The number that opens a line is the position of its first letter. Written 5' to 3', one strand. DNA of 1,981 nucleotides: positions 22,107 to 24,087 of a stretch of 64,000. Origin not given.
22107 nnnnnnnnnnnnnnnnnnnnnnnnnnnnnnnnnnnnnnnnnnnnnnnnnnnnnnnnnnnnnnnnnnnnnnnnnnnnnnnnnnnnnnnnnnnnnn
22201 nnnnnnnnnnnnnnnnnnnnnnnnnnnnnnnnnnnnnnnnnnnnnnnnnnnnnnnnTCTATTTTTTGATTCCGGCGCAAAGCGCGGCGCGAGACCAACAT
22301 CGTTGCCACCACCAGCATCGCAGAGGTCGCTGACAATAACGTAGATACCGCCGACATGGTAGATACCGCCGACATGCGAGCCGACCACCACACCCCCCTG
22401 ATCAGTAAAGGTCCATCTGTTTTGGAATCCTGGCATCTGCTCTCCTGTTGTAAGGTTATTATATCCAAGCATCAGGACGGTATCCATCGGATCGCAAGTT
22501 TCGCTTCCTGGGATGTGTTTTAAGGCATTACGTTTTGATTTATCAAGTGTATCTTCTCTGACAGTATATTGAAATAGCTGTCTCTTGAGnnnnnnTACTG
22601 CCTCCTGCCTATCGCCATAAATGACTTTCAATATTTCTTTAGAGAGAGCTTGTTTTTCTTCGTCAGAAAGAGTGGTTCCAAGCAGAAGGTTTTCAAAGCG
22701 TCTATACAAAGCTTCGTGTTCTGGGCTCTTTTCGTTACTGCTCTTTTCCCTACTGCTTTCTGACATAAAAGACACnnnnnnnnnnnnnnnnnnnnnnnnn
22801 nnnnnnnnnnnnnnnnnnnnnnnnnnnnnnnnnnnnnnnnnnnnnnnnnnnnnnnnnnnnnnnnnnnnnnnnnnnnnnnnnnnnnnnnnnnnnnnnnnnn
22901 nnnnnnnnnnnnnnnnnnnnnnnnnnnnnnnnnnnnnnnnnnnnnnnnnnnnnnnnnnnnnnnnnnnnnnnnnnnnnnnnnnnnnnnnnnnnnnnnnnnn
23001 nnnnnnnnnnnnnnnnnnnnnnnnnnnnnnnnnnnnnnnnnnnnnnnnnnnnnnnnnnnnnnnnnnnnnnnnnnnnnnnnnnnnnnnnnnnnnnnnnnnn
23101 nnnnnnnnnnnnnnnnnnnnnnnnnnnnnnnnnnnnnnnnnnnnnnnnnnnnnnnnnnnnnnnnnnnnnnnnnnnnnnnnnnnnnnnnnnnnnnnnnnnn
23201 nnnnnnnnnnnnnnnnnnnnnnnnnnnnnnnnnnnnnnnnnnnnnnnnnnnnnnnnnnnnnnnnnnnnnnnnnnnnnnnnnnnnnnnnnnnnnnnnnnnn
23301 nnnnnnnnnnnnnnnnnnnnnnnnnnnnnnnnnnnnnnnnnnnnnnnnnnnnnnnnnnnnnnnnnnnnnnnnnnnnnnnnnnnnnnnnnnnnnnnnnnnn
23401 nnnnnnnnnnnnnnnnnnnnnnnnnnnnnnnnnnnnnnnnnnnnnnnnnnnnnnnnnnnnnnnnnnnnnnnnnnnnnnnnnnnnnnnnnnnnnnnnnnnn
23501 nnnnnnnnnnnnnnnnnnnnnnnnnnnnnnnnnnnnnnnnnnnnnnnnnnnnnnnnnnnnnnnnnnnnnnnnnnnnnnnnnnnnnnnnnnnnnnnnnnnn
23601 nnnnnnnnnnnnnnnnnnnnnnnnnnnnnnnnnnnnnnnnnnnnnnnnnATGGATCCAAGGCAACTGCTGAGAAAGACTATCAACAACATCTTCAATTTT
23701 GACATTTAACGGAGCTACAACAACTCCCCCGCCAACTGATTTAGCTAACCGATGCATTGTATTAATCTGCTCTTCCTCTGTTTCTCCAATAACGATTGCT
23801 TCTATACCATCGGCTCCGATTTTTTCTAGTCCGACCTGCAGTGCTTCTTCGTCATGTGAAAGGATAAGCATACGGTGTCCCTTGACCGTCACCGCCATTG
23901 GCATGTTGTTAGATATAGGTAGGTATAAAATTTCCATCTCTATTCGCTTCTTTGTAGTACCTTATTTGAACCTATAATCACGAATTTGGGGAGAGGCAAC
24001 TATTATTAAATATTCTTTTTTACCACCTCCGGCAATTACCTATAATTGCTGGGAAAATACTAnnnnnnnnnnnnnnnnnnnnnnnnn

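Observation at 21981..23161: ~1.1 kb segment flanked by 37-nt direct repeats that duplicate the 3' end of a Rieske-like gene: att-like scars without a recombinase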

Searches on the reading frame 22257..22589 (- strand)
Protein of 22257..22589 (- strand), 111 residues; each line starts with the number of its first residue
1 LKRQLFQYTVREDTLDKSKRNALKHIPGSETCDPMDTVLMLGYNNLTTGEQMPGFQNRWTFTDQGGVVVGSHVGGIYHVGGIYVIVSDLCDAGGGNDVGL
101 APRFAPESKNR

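Call 15: search_protein_families(library=pfam, max_evalue=0.1, proteins=[window:22257-22589:-])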
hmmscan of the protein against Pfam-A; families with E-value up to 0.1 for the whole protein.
window:22257-22589:- (111 aa): 0 families

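Call 16: search_protein_families(library=phrogs, max_evalue=0.1, proteins=[window:22257-22589:-])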
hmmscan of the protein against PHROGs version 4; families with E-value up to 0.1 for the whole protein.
window:22257-22589:- (111 aa): 0 families

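Call 17: search_protein_families(library=ncbifam, max_evalue=0.1, proteins=[window:22257-22589:-])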
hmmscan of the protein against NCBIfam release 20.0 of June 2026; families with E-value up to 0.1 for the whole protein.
window:22257-22589:- (111 aa): 0 families

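Call 32: find_homologous_proteins(query=window:22257-22589:-, max_evalue=0.01)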
Query window:22257-22589:- (111 aa): 5 proteins with E <= 0.01 among 7 candidates.
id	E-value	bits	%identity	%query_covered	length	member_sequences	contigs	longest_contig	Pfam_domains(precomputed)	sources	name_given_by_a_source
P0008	1.6e-30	123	65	91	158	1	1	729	-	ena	-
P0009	7.4e-25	105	60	88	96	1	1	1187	-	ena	-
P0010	2.6e-15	75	58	68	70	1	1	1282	-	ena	-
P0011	3.2e-12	65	43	91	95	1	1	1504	-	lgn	-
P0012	1.3e-11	63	72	42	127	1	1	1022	-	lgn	-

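Call 35: find_encoding_contigs(protein=P0008, flank=5000, max_places=4)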
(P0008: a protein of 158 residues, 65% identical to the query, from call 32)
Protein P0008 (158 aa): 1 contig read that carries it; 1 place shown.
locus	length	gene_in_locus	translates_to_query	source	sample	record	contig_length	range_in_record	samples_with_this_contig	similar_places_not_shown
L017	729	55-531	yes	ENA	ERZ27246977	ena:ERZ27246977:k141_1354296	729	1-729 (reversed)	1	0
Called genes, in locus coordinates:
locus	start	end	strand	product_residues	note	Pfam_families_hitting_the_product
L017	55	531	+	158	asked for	-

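Call 36: find_encoding_contigs(protein=P0009, flank=5000, max_places=4)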
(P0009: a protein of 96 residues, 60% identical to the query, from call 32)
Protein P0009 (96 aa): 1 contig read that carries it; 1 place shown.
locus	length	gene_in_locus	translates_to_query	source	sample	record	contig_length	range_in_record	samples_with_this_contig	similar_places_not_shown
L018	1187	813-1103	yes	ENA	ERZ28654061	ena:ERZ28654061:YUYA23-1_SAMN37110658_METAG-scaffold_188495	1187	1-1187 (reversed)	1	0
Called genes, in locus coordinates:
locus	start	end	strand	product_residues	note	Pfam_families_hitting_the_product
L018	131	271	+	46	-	-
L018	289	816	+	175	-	-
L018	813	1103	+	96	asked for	-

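Call 37: find_encoding_contigs(protein=P0011, flank=5000, max_places=4)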
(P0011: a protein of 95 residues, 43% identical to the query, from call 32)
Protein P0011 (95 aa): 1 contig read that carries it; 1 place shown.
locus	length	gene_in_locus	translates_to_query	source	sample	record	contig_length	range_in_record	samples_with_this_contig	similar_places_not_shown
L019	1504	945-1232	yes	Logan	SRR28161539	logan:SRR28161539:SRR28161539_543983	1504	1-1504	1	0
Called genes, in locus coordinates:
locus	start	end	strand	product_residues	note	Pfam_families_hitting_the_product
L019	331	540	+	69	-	-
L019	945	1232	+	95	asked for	-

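Call 38: find_encoding_contigs(protein=P0012, flank=5000, max_places=4)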
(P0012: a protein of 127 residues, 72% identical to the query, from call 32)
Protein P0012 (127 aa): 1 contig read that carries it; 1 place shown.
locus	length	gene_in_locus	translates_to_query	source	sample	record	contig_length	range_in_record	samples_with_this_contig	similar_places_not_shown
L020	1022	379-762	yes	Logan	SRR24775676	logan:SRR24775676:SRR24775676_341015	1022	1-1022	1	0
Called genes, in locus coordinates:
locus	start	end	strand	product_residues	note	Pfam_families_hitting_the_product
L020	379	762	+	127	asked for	-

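Call 46: find_related_loci(query=A2, collection=genome_contigs, flank=10000)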
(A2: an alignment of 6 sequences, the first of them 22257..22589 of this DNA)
Query A2 (111 aa) in genome_contigs; peptide patterns used: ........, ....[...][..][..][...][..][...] (x = any residue, [..] = any of these).
14 stretches matched a pattern, but none encodes a relative of the query by tblastn (E <= 1e-3).

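Call 47: find_related_loci(query=A2, collection=viral_contigs, flank=10000)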
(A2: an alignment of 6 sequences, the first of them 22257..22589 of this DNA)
Query A2 (111 aa) in viral_contigs; peptide patterns used: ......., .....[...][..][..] (x = any residue, [..] = any of these).
50 stretches matched a pattern, but none encodes a relative of the query by tblastn (E <= 1e-3).

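Call 55: search_protein_representatives(alignment_id=A2)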
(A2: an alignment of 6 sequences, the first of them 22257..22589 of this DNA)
Query: 6 sequences, 104 profile positions. Proteins with E-value up to 0.001 (for the whole library): 19; up to 1e-10: 15; up to 1e-30: 8. The best 19 are listed.
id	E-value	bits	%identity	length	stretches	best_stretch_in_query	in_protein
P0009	1.0e-43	163.9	-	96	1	10-104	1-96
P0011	3.7e-42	158.9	-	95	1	10-104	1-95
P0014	1.8e-39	150.3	-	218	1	8-104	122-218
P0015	2.9e-39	149.6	-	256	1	8-104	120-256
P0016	2.7e-37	143.2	-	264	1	5-103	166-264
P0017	1.1e-36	141.3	-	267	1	8-101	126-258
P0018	2.4e-35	137.0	-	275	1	8-104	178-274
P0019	9.4e-34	131.9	-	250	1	5-102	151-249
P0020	4.9e-28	113.5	-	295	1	5-103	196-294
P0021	3.1e-27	110.9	-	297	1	8-103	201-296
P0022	3.8e-27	110.7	-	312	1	9-100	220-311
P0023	7.2e-25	103.3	-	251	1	6-103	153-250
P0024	2.7e-23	98.3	-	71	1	35-103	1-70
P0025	1.2e-19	86.5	-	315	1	8-103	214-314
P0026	1.6e-12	63.6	-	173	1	7-100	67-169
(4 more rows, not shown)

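Call 57: search_protein_families(library=pfam, alignment_id=A4, max_evalue=0.01)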
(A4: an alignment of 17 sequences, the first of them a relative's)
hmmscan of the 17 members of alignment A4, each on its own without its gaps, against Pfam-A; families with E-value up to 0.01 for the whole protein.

A. member 1, P0018 (275 aa): 0 families

B. families by the number of members that match (of 17 scanned): 0 families

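Call 58: search_solved_structures(query=A4, max_evalue=1)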
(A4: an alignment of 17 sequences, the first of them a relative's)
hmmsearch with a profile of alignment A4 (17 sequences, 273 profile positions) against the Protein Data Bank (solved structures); distinct sequences matched with E-value up to 1: 0.

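Call 68: predict_structure(alignment_id=A4)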
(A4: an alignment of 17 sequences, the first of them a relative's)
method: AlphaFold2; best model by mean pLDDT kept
length: 275 residues; sequences in the alignment: 17
mean_pLDDT: 84.5   pTM: 0.71
mean pLDDT of the five models: 84.5, 83.0, 81.8, 81.2, 80.3
residues with pLDDT >= 90: 174; 70-90: 41; 50-70: 35; < 50: 25
segments of 3 or more residues with pLDDT < 50: 1-12, 63-71, 272-275
pLDDT, mean of each block of 10 residues (from residue 1): 42 58 69 76 81 73 47 59 95 98 98 95 96 98 98 97 94 98 94 93 97 98 97 95 96 71 89 40
secondary structure, 60 per line:
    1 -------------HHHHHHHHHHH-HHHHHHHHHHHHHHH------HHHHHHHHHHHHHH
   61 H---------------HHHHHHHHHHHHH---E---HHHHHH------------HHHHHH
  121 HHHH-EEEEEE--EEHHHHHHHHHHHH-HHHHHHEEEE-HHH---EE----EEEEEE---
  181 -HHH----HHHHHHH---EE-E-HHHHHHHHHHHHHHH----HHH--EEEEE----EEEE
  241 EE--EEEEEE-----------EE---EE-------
elements in order: H14-24 H26-40 H47-61 H77-89 H97-102 H115-124 E126-131 H136-147 H149-154 E155-158 E172-177 H189-195 H204-218 E228-232 E237-242 E245-250

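Call 72: fold_search(model_id=the predicted structure, library=pdb)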
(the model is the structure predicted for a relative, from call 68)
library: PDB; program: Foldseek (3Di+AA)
matches with E <= 10: 24; with E <= 0.001: 0
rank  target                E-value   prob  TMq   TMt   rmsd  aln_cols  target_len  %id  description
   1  7yid_A                1.5e+00  0.08  0.15  0.08  11.6       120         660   12  Human KCNH5 closed state 1 (released 2023-04-05)
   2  9cuy_X                2.1e+00  0.04  0.16  0.15  16.8       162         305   11  Bacteriophage PhiTE extended baseplate (released 2025-04-16)
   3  7sh5_B                2.1e+00  0.01  0.08  0.06  17.8       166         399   13  Crystal structure of CYP142A3 from Mycobacterium ulcerans bound to Cholest-4-en-3-one (released 2022-10-05)
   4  8q4e_A                2.5e+00  0.08  0.19  0.36  10.7       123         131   14  Structure of Legionella pneumophila Lcl C-terminal domain (released 2023-12-27)
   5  7wup_B                5.0e+00  0.09  0.17  0.12  12.5       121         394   11  The crystal structure of ApiI (released 2023-02-15)
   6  8r6s_G                5.3e+00  0.02  0.10  0.05  15.3       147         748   15  Plastid-encoded RNA polymerase (Integrated model) (released 2024-03-13)
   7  4xuv_A                5.3e+00  0.02  0.12  0.10  17.6       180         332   15  Crystal structure of a glycoside hydrolase family 105 (GH105) enzyme from Thielavia terrestris (released 2015-02-11)
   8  6h6o_B                5.6e+00  0.02  0.11  0.21   5.7        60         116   15  UbiJ-SCP2 Ubiquinone synthesis protein (released 2019-02-13)
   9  7aef_q                6.7e+00  0.03  0.17  0.09   9.1       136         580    7  Cryo-EM structure of an extracellular contractile injection system in marine bacterium Algoriphagus machipongonensis,  (released 2022-02-23)
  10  8eex_B                7.1e+00  0.02  0.12  0.06  16.4       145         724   12  Cas7-11 in complex with Csx29 (released 2022-11-16)
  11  9mr6_C                7.1e+00  0.01  0.07  0.04  15.1        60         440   17  X-ray crystal structure of SAMHD1 from Rhizophagus irregularis (released 2025-04-30)
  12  4hnm                  7.6e+00  0.01  0.11  0.07  16.8       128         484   13  Crystal structure of human catenin-beta-like 1 56 kDa fragment (released 2013-07-31)
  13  9fn4_A                7.6e+00  0.01  0.11  0.13  14.3       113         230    9  DUBS Parachlamydia sp. PcJOS (released 2025-04-23)
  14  6kkm_H                8.1e+00  0.01  0.12  0.11  26.0       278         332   12  Crystal structure of RbcL-Raf1 complex from Anabaena sp. PCC 7120 (released 2020-05-13)
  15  7wup_A                8.6e+00  0.06  0.17  0.13  11.9       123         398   11  The crystal structure of ApiI (released 2023-02-15)
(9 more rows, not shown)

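Call 77: fold_search(model_id=the predicted structure, library=viral)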
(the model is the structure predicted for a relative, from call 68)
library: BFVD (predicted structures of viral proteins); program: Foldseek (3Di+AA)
matches with E <= 10: 126; with E <= 0.001: 0
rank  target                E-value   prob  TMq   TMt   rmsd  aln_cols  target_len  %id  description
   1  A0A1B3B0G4            8.9e-01  0.09  0.12  0.07  13.2       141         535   18  Terminase small subunit [Gordonia phage Jumbo]
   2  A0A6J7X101            1.3e+00  0.14  0.12  0.24  14.0        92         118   18  Uncharacterized protein [uncultured Caudovirales phage]
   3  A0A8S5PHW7            1.3e+00  0.08  0.14  0.26  18.6       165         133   12  Uncharacterized protein [Siphoviridae sp. ctUGQ45]
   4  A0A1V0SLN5            1.6e+00  0.07  0.14  0.05  20.2       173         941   13  Collagen triple helix repeat containing protein [Klosneuvirus KNV1]
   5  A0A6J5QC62            1.6e+00  0.03  0.12  0.10  21.0       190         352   18  Uncharacterized protein [uncultured Caudovirales phage]
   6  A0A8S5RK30            2.0e+00  0.10  0.11  0.26  16.9       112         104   11  Uncharacterized protein [virus sp. ctBM815]
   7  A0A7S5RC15            2.1e+00  0.05  0.11  0.13  14.5       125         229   18  (no name in the UniProt tables at hand)
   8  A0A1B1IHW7            2.2e+00  0.04  0.10  0.12  17.1       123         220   15  Uncharacterized protein [Skeletonema virus LDF-2015a]
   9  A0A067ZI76            2.5e+00  0.75  0.15  0.52   2.2        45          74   18  (no name in the UniProt tables at hand)
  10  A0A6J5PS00            2.5e+00  0.03  0.17  0.10  18.8       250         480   14  Uncharacterized protein [uncultured Caudovirales phage]
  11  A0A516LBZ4            2.7e+00  0.10  0.15  0.18  14.6       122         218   13  (no name in the UniProt tables at hand)
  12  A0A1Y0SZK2            2.7e+00  0.07  0.13  0.32  12.7       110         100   15  Uncharacterized protein [Pseudomonas phage Skulduggery]
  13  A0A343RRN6            2.7e+00  0.02  0.11  0.07  18.4       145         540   14  (no name in the UniProt tables at hand)
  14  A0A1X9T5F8            2.7e+00  0.02  0.16  0.11  19.0       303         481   12  C-type lectin protein [Ranid herpesvirus 3]
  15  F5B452                2.8e+00  0.11  0.13  0.34   6.9        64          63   16  (no name in the UniProt tables at hand)
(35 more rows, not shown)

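Call 83: find_encoding_contigs(protein=P0018, flank=10000, max_places=4)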
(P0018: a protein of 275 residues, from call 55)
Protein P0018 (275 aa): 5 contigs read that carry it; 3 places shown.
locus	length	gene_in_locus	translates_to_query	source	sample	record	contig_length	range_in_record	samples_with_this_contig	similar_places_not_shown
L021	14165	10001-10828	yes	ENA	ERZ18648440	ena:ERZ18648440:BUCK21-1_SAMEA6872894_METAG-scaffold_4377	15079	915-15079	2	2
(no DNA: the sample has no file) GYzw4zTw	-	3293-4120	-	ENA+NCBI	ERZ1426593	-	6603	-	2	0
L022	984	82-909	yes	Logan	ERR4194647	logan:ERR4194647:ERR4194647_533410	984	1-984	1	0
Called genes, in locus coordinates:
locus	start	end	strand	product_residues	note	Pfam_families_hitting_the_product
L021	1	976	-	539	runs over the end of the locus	-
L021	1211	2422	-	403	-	PF00180:Iso_dh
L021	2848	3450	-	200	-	-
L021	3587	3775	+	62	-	-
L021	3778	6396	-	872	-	PF03924:CHASE, PF08447:PAS_3, PF00512:HisKA, PF02518:HATPase_c, PF00072:Response_reg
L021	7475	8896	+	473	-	PF00483:NTP_transferase, PF12804:NTP_transf_3, PF25084:LbH_EIF2B (weak), PF25087:GMPPB_C, PF00132:Hexapep (weak), PF14602:Hexapep_2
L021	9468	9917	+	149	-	PF00571:CBS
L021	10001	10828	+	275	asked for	-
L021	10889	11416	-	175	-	PF01609:DDE_Tnp_1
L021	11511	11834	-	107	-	-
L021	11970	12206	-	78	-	-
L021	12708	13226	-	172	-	PF00583:Acetyltransf_1, PF13527:Acetyltransf_9 (weak), PF13673:Acetyltransf_10 (weak), PF13508:Acetyltransf_7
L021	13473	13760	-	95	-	-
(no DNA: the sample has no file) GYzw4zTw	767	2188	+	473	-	PF00483:NTP_transferase, PF12804:NTP_transf_3, PF25084:LbH_EIF2B (weak), PF25087:GMPPB_C, PF00132:Hexapep (weak), PF14602:Hexapep_2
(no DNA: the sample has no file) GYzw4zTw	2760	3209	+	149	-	PF00571:CBS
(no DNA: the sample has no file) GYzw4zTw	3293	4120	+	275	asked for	-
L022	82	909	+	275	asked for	-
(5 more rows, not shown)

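Call 85: list_cluster_members(proteins=[P0014, P0015, P0016, P0017, P0019, P0020, P0021, P0022, P0023, P0025])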
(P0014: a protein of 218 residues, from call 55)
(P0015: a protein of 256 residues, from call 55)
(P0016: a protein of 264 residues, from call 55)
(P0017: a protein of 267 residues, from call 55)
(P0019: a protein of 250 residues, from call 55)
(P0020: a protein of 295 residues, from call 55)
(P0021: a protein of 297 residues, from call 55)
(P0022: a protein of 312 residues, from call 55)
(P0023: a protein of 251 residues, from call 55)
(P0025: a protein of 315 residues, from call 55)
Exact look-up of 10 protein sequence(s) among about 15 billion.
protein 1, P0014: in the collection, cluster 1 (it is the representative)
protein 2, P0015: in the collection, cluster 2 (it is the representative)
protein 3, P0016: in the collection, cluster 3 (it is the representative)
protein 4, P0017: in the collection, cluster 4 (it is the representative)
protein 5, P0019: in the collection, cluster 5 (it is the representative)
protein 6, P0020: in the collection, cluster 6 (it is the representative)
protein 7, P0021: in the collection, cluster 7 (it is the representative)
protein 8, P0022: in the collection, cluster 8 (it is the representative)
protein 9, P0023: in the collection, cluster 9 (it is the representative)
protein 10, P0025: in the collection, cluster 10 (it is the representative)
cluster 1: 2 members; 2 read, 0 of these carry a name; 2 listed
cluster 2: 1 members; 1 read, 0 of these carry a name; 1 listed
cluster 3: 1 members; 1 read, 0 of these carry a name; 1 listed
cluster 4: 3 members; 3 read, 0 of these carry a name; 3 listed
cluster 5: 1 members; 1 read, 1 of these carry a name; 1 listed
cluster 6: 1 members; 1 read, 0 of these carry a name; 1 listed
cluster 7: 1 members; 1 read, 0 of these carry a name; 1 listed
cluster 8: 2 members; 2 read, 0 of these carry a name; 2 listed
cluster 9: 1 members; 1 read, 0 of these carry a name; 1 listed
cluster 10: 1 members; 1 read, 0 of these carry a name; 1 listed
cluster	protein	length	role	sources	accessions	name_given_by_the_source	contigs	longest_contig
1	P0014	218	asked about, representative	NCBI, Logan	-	-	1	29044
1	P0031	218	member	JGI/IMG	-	-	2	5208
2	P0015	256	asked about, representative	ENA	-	-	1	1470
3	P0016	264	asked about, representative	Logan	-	-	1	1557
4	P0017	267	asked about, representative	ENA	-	-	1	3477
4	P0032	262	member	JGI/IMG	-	-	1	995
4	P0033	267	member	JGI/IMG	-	-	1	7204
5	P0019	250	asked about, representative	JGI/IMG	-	hypothetical protein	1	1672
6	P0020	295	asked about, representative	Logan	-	-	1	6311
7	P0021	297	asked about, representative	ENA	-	-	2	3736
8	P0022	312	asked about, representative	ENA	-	-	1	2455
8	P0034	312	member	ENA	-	-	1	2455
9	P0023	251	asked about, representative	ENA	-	-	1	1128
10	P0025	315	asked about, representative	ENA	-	-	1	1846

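Call 86: find_encoding_contigs(protein=P0014, flank=10000, max_places=4)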
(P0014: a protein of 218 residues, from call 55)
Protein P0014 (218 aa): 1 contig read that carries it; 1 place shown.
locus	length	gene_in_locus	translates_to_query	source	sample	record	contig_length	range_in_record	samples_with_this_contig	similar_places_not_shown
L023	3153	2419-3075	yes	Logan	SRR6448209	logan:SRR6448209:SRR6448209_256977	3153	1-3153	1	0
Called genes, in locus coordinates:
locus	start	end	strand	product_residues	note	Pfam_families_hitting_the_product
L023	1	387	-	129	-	?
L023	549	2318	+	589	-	PF00005:ABC_tran, PF02463:SMC_N (faint), PF13555:AAA_29 (faint), PF13304:AAA_21 (faint), PF12848:ABC_tran_Xtn, PF00005:ABC_tran, PF16326:ABC_tran_CTD (weak)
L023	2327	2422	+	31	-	-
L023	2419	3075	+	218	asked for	-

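Call 103: search_protein_families(library=padloc, max_evalue=0.01, proteins=[window:22257-22589:-, P0018, P0014])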
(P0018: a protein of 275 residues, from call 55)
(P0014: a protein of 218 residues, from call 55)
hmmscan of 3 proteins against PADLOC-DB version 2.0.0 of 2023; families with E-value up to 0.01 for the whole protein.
window:22257-22589:- (111 aa): 0 families

P0018 (275 aa): 0 families

P0014 (218 aa): 0 families

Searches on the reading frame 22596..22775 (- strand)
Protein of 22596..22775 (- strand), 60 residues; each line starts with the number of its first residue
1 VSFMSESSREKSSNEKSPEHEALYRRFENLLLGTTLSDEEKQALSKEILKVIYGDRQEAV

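Call 15: search_protein_families(library=pfam, max_evalue=0.1, proteins=[window:22596-22775:-])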
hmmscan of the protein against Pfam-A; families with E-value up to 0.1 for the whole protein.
window:22596-22775:- (60 aa): 0 families

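Call 16: search_protein_families(library=phrogs, max_evalue=0.1, proteins=[window:22596-22775:-])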
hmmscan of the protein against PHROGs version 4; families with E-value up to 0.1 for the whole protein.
window:22596-22775:- (60 aa): 0 families

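Call 17: search_protein_families(library=ncbifam, max_evalue=0.1, proteins=[window:22596-22775:-])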
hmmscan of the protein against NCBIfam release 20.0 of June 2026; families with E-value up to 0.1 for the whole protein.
window:22596-22775:- (60 aa): 0 families

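Call 33: find_homologous_proteins(query=window:22596-22775:-, max_evalue=0.01)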
Query window:22596-22775:- (60 aa): 1 proteins with E <= 0.01 among 2 candidates.
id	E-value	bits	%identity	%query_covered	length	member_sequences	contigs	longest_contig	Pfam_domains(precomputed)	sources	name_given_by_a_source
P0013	3.6e-27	110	100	95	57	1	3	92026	-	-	-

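Call 103: search_protein_families(library=padloc, max_evalue=0.01, proteins=[window:22596-22775:-])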
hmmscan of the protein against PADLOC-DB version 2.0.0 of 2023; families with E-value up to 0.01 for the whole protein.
window:22596-22775:- (60 aa): 0 families

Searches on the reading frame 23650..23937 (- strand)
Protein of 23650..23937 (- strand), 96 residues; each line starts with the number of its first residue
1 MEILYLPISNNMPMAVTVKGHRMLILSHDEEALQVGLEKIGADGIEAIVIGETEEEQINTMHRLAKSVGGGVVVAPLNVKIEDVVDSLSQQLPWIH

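Call 15: search_protein_families(library=pfam, max_evalue=0.1, proteins=[window:23650-23937:-])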
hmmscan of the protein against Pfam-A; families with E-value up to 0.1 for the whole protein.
window:23650-23937:- (96 aa): 1 family
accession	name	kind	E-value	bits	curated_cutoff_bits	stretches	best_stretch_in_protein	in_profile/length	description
PF13393.11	tRNA-synt_His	-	0.092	12.4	25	1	27-69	106-142/308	Histidyl-tRNA synthetase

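Call 17: search_protein_families(library=ncbifam, max_evalue=0.1, proteins=[window:23650-23937:-])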
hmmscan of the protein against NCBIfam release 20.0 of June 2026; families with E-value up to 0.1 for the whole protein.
window:23650-23937:- (96 aa): 3 families
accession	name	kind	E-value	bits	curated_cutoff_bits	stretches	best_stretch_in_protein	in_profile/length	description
NF004792.0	PRK06139.1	equivalog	0.011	14.8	308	1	15-72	27-86/327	SDR family oxidoreductase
NF011545.0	PRK14976.1-2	equivalog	0.035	13.3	434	0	55-92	90-126/287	5'-3' exonuclease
NF033720.0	DbpB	equivalog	0.073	12.8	250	1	36-66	122-152/182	decorin-binding protein DbpB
